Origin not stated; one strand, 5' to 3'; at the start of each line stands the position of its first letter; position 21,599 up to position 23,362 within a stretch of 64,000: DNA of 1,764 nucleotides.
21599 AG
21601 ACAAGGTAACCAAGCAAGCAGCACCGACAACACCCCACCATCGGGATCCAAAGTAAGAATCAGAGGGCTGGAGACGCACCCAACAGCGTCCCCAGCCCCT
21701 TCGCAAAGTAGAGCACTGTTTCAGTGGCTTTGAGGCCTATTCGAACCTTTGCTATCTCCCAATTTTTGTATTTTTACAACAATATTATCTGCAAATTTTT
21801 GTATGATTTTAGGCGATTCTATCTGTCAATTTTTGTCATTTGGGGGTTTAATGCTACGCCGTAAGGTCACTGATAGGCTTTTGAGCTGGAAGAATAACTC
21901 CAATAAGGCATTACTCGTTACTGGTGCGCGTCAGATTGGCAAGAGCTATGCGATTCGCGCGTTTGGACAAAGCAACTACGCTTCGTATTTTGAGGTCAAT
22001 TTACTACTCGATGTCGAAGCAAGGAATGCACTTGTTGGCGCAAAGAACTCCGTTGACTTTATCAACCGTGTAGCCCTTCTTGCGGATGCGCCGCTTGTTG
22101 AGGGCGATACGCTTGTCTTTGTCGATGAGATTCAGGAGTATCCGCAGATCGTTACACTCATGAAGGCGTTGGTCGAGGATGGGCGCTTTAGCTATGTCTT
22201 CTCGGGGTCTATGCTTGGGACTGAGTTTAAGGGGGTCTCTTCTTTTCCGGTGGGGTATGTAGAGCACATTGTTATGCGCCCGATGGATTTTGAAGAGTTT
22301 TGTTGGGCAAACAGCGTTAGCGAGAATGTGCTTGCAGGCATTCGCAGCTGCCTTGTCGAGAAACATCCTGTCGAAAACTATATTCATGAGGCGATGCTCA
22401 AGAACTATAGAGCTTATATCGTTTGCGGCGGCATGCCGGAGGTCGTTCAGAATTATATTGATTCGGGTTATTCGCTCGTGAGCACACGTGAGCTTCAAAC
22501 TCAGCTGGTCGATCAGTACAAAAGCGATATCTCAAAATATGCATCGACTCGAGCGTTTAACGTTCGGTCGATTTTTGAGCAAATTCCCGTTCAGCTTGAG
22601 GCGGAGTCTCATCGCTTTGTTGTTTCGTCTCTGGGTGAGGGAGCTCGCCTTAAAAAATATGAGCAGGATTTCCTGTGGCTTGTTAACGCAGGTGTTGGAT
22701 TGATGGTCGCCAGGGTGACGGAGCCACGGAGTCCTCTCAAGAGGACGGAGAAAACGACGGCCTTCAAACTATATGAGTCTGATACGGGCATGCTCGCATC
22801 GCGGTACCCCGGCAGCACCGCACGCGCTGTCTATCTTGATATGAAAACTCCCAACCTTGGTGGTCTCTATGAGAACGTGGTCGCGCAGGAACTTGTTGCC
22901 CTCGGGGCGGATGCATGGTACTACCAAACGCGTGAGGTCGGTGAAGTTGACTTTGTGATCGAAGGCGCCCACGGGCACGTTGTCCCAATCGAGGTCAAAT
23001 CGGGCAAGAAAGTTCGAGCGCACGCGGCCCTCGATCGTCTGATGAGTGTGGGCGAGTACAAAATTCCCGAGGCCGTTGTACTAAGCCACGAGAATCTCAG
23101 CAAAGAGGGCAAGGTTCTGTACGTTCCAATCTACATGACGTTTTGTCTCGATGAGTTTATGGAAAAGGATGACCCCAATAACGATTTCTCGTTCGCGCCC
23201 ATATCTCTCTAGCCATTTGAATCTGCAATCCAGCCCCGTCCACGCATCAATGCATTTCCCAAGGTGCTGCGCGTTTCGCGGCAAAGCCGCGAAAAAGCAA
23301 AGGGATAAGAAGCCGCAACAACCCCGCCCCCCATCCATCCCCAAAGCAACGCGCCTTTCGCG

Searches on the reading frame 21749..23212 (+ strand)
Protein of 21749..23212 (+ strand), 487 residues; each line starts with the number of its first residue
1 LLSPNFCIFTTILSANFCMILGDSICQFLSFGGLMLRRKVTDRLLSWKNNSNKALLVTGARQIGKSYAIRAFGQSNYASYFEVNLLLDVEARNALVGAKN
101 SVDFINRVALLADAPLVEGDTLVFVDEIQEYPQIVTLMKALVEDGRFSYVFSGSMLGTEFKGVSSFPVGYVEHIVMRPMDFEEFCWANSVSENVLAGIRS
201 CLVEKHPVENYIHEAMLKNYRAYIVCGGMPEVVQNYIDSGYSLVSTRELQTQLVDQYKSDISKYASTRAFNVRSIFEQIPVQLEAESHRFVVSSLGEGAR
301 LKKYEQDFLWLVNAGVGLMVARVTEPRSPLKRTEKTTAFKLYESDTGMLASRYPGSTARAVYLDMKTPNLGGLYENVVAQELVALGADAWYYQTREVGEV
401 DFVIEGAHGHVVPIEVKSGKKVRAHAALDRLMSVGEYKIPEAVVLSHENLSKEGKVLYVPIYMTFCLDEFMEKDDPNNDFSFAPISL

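Call 65: search_protein_families(library=pfam, proteins=[window:21749-23212:+], max_evalue=0.00001)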
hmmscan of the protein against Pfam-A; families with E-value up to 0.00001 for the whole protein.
window:21749-23212:+ (487 aa): 2 families
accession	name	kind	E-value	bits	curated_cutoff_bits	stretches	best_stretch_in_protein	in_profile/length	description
PF13635.12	DUF4143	-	6.4e-29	101.2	28.1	1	259-419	2-160/160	Domain of unknown function (DUF4143)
PF13173.12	AAA_14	-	1.8e-21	76.9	27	1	52-185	2-129/129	AAA domain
